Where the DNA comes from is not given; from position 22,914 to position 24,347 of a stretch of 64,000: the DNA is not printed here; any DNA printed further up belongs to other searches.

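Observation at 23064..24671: DUF262 (GmrSD N-terminal-like) protein with an adjacent HEPN-like ORF in a low-GC islet: candidate minimal defence module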

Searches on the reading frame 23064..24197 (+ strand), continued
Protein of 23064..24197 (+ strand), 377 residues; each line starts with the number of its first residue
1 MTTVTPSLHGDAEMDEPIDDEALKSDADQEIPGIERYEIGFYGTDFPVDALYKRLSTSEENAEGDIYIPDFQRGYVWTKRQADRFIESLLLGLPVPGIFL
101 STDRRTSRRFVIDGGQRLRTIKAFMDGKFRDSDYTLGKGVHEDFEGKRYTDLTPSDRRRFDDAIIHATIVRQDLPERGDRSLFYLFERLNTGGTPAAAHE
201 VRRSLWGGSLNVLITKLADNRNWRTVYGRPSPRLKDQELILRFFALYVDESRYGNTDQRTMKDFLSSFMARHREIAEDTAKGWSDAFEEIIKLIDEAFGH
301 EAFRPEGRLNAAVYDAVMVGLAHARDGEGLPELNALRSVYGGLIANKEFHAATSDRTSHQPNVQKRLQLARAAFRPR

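Call 71: fold_search(model_id=the predicted structure, library=pdb)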
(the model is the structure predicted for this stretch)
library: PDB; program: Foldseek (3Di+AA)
matches with E <= 10: 160; with E <= 0.001: 2
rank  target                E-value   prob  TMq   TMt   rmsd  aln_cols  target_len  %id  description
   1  7drs_A                2.7e-04  0.99  0.24  0.13  21.2       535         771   13  Structure of SspE_40224 (released 2022-06-29)
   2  6jiv_A                7.7e-04  0.96  0.23  0.17  21.5       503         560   14  SspE crystal structure (released 2020-03-25)
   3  7p9m_B                2.7e-03  0.97  0.30  0.22  17.6       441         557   11  BrxU, GmrSD-family Type IV restriction enzyme (released 2021-12-08)
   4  7p9k_A                3.2e-03  0.97  0.29  0.20  17.7       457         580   14  BrxU, GmrSD-family Type IV restriction enzyme (released 2021-12-08)
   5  7bnr_A                7.3e-03  0.89  0.19  0.34  17.3       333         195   11  Crystal structure of a ParB Q52A mutant from Myxococcus xanthus bound to CTPyS (released 2021-09-08)
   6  7ol9_B                9.4e-03  0.90  0.20  0.35  17.1       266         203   10  Crystal structure of C-terminally truncated Bacillus subtilis nucleoid occlusion protein (Noc) complexed to the Noc-bi (released 2022-03-09)
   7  9jfl_A                1.8e-02  0.72  0.29  0.21  13.2       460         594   12  Molecular basis of the phosphorothioation-sensing antiphage defence system DndBCDE-DndI (released 2024-12-11)
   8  7bnk_A                2.5e-02  0.72  0.19  0.34  16.3       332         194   10  Crystal structure of ParB from Myxococcus xanthus bound to CDP and Monothiophosphate (released 2021-09-08)
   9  7bnr_B                3.0e-02  0.66  0.19  0.33  17.0       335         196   10  Crystal structure of a ParB Q52A mutant from Myxococcus xanthus bound to CTPyS (released 2021-09-08)
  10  7o0n_A                3.3e-02  0.72  0.19  0.34  16.5       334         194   11  Crystal structure of a ParB E93A mutant from Myxococcus xanthus bound to CDP and monothiophosphate (released 2021-09-15)
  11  5k5d_B                3.5e-02  0.57  0.21  0.29  14.0       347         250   10  Structure of the C2221 form of Pnob8-like ParB-N domain (released 2016-06-15)
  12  6sdk_A                4.5e-02  0.72  0.21  0.36  16.1       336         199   11  Crystal structure of bacterial ParB dimer bound to CDP (released 2019-10-23)
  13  5k5a                  5.6e-02  0.44  0.21  0.27  14.9       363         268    9  Structure of the pNOB8-like ParB N-domain (released 2016-06-15)
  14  7ng0                  6.2e-02  0.72  0.21  0.37  16.3       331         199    8  Crystal structure of N- and C-terminally truncated Geobacillus thermoleovorans nucleoid occlusion protein Noc (released 2021-02-17)
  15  6sdk_B                6.2e-02  0.51  0.18  0.31  17.8       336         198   10  Crystal structure of bacterial ParB dimer bound to CDP (released 2019-10-23)
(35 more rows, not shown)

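Call 76: search_protein_families(library=ncbifam, proteins=[window:23064-24197:+], max_evalue=0.01)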
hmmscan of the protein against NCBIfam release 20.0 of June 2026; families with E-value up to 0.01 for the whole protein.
window:23064-24197:+ (377 aa): 0 families

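Call 84: search_dna_similar(query=window:23064-24197:+, collection=phages, mode=protein, max_rows=10)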
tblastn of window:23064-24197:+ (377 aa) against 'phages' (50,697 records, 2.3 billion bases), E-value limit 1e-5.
Records with a match: 59; places in all: 59; records where one place covers at least 80% of the query: 15.
Best place of each record, by identity: <60% 59.
By first word of the organism name: Moraxella 9; Citrobacter 9; Enterobacter 8; Escherichia 6; Vibrio 5; Brevundimonas 4; Klebsiella 3; Cronobacter 3; Peduovirus 2; Brevibacillus 2; and 7 more.
By host as written in the record: Moraxella catarrhalis 9; - 8; Escherichia coli 4; Brevundimonas pondensis LVF1 3; Citrobacter sp. 3; Citrobacter freundii 3; Klebsiella pneumoniae ST16-OXA48 2; Brevibacillus laterosporus 2; and 23 more.
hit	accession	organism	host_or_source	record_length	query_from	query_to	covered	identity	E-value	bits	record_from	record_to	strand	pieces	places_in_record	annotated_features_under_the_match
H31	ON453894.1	Akkermansia phage Chambord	Akkermansia muciniphila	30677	28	371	91%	28.5%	5e-35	142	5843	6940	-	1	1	hypothetical protein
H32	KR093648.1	Moraxella phage Mcat24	Moraxella catarrhalis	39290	19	371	94%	27.3%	5e-26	115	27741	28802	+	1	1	hypothetical protein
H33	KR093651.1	Moraxella phage Mcat27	Moraxella catarrhalis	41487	19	371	94%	27.3%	5e-26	115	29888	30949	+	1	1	hypothetical protein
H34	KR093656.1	Moraxella phage Mcat32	Moraxella catarrhalis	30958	19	371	94%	27.3%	8e-26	115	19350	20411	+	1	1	hypothetical protein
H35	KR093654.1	Moraxella phage Mcat30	Moraxella catarrhalis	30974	19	371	94%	27.3%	8e-26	115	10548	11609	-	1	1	hypothetical protein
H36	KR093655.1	Moraxella phage Mcat31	Moraxella catarrhalis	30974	19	371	94%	27.3%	8e-26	115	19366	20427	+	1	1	hypothetical protein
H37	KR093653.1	Moraxella phage Mcat29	Moraxella catarrhalis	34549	19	371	94%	27.3%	8e-26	115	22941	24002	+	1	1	hypothetical protein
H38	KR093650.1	Moraxella phage Mcat26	Moraxella catarrhalis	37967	19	371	94%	27.3%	8e-26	115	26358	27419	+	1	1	hypothetical protein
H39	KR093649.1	Moraxella phage Mcat25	Moraxella catarrhalis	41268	19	371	94%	27.3%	8e-26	115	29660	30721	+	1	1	hypothetical protein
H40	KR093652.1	Moraxella phage Mcat28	Moraxella catarrhalis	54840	19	371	94%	27.3%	8e-26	115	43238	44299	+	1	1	hypothetical protein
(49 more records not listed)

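Call 86: get_annotated_region(hit=H31, flank=1500)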
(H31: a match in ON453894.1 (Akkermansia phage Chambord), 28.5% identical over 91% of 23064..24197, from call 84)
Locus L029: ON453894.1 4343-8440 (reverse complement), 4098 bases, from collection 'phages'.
description: Akkermansia phage Chambord, partial genome.
organism: Akkermansia phage Chambord (NCBI taxid 2951966)
taxonomy: Viruses
host: Akkermansia muciniphila; source: feces; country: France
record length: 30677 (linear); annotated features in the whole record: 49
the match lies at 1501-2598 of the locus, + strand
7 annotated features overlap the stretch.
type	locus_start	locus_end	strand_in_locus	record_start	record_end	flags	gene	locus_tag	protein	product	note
CDS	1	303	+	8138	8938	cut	-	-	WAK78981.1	transcriptional repressor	rasttk_feature_creation_tool=/opt/patric-common/ runtime/bin/phanotate version 1.5.0; HHpred against PHROGS v3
CDS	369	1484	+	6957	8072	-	-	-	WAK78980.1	DNA methyltransferase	rasttk_feature_creation_tool=/opt/patric-common/ runtime/bin/phanotate version 1.5.0; HHpred against PHROGS v3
CDS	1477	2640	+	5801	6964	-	-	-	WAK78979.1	hypothetical protein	rasttk_feature_creation_tool=/opt/patric-common/ runtime/bin/phanotate version 1.5.0; ...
CDS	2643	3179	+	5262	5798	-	-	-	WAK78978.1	hypothetical protein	rasttk_feature_creation_tool=/opt/patric-common/ runtime/bin/phanotate version 1.5.0; ...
CDS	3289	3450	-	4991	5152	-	-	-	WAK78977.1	hypothetical protein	rasttk_feature_creation_tool=/opt/patric-common/ runtime/bin/phanotate version 1.5.0; ...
CDS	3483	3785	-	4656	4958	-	-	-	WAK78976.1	hypothetical protein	rasttk_feature_creation_tool=/opt/patric-common/ runtime/bin/phanotate version 1.5.0; ...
CDS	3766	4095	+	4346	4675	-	-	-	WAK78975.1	transcriptional repressor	rasttk_feature_creation_tool=/opt/patric-common/ runtime/bin/phanotate version 1.5.0; HHpred against PHROGS v3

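Call 87: get_annotated_region(hit=H32, flank=1500)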
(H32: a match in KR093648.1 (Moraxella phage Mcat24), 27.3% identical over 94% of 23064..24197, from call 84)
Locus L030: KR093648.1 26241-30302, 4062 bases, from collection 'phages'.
description: Moraxella phage Mcat24, complete genome.
organism: Moraxella phage Mcat24 (NCBI taxid 1647540)
taxonomy: Viruses; Duplodnaviria; Heunggongvirae; Uroviricota; Caudoviricetes
host: Moraxella catarrhalis; source: sputum; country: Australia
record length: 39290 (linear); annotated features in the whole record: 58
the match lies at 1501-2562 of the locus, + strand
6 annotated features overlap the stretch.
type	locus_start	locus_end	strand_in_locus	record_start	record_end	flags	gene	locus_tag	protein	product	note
CDS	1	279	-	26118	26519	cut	-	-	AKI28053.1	hypothetical protein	-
CDS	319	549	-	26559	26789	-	-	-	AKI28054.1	hypothetical protein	-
CDS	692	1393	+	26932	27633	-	-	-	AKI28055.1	hypothetical protein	-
CDS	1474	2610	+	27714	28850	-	-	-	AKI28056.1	hypothetical protein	-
CDS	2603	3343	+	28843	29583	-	-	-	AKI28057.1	hypothetical protein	-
CDS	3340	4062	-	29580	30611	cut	-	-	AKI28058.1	hypothetical protein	-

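Call 88: search_protein_families(library=pfam, proteins=[L029:2643-3179:+, L030:2603-3343:+, L027:3661-4413:+, L026:3606-4715:+, L026:4712-5692:+], max_evalue=0.01)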
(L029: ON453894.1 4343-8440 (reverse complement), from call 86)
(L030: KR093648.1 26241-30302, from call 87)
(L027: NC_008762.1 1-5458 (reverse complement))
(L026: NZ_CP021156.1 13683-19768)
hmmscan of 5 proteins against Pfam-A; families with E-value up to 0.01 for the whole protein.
L029:2643-3179:+ (178 aa): 1 family
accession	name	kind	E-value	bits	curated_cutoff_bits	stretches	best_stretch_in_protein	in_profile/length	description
PF18735.6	HEPN_RiboL-PSP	-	5.3e-14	53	28.4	1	18-171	11-189/191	RiboL-PSP-HEPN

L030:2603-3343:+ (246 aa): 1 family
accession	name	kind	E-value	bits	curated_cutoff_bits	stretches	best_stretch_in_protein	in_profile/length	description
PF18737.6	HEPN_MAE_28990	-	6.1e-20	72.8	26.8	1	14-240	7-211/211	MAE_28990/MAE_18760-like HEPN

L027:3661-4413:+ (250 aa): 1 family
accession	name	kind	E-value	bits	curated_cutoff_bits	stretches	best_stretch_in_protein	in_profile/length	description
PF18737.6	HEPN_MAE_28990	-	5.5e-11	43.5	26.8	1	10-229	9-208/211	MAE_28990/MAE_18760-like HEPN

L026:3606-4715:+ (369 aa): 6 families
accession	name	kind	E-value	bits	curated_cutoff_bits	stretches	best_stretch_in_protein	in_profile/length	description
PF13175.12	AAA_15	-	4.8e-23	82.8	32.1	2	224-303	291-373/374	AAA ATPase domain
PF13304.12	AAA_21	-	1.9e-18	68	27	1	26-305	4-304/304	AAA domain, putative AbiEii toxin, Type IV TA system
PF12476.13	DUF3696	-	2.5e-18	66.5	22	1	318-368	3-52/52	Protein of unknown function (DUF3696)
PF13476.12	AAA_23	-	5.2e-05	24.4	27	1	5-101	2-80/201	AAA domain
PF02463.25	SMC_N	-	0.0013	18.6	40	0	2-42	2-45/220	RecF/RecN/SMC N terminal domain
PF13555.12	AAA_29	-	0.0061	16.7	27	0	4-43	6-47/61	P-loop containing region of AAA domain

L026:4712-5692:+ (326 aa): 0 families

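Call 90: find_encoding_contigs(protein=P0044, flank=5000, max_places=2)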
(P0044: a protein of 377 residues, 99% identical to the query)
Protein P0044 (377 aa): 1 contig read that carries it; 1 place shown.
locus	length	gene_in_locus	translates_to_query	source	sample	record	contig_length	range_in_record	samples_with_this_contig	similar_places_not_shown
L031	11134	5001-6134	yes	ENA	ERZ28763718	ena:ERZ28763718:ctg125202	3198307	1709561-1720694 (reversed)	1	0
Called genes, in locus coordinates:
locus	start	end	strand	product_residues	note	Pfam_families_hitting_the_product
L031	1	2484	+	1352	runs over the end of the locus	PF18998:Flg_new_2, PF00041:fn3 (faint)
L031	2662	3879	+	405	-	PF02515:CoA_transf_3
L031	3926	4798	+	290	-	PF04909:Amidohydro_2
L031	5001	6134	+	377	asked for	PF03235:GmrSD_N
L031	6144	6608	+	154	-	PF18735:HEPN_RiboL-PSP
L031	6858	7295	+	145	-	-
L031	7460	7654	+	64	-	-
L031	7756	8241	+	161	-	PF00034:Cytochrom_C, PF13442:Cytochrome_CBB3 (weak)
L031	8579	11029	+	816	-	PF01436:NHL (faint), PF08450:SGL (faint), PF25021:TEN_NHL (faint), PF24684:Vgb_lyase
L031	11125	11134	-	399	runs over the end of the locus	PF02515:CoA_transf_3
